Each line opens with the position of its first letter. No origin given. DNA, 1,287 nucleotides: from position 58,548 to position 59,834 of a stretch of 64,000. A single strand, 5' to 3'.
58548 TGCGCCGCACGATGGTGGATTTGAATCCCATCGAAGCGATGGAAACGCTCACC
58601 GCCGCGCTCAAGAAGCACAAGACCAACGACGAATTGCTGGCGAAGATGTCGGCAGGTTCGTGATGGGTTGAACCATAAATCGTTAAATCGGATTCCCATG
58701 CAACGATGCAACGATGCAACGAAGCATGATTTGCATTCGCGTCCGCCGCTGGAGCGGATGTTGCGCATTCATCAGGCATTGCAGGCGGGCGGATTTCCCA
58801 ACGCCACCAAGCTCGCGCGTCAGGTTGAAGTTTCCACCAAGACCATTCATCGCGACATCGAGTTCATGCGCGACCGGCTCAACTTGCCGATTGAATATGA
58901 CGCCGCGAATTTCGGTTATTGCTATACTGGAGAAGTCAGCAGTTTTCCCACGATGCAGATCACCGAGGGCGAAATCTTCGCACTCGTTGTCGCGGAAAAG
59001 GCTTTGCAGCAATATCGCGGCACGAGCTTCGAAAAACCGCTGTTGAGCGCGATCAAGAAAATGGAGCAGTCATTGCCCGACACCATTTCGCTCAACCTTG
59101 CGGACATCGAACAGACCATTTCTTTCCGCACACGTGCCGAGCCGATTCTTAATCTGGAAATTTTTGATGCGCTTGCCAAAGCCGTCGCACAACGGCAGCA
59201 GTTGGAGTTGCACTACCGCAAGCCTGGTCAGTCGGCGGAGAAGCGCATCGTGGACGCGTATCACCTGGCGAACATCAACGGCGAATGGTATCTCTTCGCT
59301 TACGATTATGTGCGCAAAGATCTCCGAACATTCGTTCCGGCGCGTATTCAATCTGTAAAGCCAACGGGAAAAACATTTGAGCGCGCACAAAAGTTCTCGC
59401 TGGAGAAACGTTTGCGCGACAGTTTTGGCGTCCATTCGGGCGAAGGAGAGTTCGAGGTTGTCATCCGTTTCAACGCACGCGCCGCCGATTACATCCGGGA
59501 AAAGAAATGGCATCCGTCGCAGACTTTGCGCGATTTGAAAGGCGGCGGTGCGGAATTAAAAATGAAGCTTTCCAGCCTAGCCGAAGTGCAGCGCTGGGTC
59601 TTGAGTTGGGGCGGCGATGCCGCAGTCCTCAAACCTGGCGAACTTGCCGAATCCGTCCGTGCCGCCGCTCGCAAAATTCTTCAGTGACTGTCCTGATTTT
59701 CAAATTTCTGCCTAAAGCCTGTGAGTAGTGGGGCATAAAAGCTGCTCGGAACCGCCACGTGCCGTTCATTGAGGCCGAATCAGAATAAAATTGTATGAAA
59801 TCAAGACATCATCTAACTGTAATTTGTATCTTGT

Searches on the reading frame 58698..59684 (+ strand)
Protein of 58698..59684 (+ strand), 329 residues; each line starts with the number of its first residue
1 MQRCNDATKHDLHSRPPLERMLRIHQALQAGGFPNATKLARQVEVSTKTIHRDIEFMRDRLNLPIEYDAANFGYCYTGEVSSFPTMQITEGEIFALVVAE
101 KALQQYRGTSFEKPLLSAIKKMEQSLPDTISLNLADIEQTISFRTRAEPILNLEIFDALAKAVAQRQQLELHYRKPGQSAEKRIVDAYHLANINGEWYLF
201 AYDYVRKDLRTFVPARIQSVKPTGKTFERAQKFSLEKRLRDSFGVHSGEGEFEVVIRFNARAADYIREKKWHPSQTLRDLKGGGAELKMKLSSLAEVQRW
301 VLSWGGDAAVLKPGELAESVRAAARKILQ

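Call 71: list_cluster_members(proteins=[window:58698-59684:+, window:55190-55978:+, window:54669-55178:+, window:52248-52532:+, window:48988-49749:-, window:48657-48872:-, window:47560-48138:-, window:46166-46873:+, window:45148-45717:+])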
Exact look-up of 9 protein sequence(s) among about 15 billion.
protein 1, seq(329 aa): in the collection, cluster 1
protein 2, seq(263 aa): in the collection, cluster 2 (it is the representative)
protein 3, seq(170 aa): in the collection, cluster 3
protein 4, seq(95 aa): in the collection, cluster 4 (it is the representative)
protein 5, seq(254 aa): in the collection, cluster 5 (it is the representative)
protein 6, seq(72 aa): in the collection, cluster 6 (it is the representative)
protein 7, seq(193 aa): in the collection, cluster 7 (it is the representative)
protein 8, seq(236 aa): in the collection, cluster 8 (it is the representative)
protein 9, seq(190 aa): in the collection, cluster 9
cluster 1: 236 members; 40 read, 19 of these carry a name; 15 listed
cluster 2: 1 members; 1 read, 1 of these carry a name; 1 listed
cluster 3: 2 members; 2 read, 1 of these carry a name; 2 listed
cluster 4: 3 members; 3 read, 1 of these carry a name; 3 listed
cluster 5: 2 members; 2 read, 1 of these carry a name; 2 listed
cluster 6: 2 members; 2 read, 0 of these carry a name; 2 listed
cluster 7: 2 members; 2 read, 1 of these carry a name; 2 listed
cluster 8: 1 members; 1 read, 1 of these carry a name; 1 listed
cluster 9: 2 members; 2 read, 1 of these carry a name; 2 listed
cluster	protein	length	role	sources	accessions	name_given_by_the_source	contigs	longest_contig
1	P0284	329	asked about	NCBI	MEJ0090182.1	MAG: WYL domain-containing transcriptional regulator [Limisphaerales bacterium]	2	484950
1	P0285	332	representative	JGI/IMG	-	proteasome accessory factor B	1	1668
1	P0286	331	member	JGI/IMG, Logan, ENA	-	proteasome accessory factor B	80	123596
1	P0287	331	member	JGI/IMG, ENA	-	proteasome accessory factor B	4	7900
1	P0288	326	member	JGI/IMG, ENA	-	proteasome accessory factor B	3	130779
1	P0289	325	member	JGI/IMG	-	proteasome accessory factor B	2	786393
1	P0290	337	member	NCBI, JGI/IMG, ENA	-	proteasome accessory factor B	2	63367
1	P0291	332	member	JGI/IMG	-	proteasome accessory factor B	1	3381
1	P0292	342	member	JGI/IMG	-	predicted DNA-binding transcriptional regulator YafY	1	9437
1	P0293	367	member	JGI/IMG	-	predicted DNA-binding transcriptional regulator YafY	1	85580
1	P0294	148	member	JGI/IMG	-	predicted DNA-binding transcriptional regulator YafY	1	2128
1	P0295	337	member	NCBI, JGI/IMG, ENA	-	proteasome accessory factor B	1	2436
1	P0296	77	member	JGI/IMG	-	predicted DNA-binding transcriptional regulator YafY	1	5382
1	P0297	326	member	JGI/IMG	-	proteasome accessory factor B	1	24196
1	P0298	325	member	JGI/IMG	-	predicted DNA-binding transcriptional regulator YafY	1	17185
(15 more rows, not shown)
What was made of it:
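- The split hemH product occurs on two NCBI contigs (call 71).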
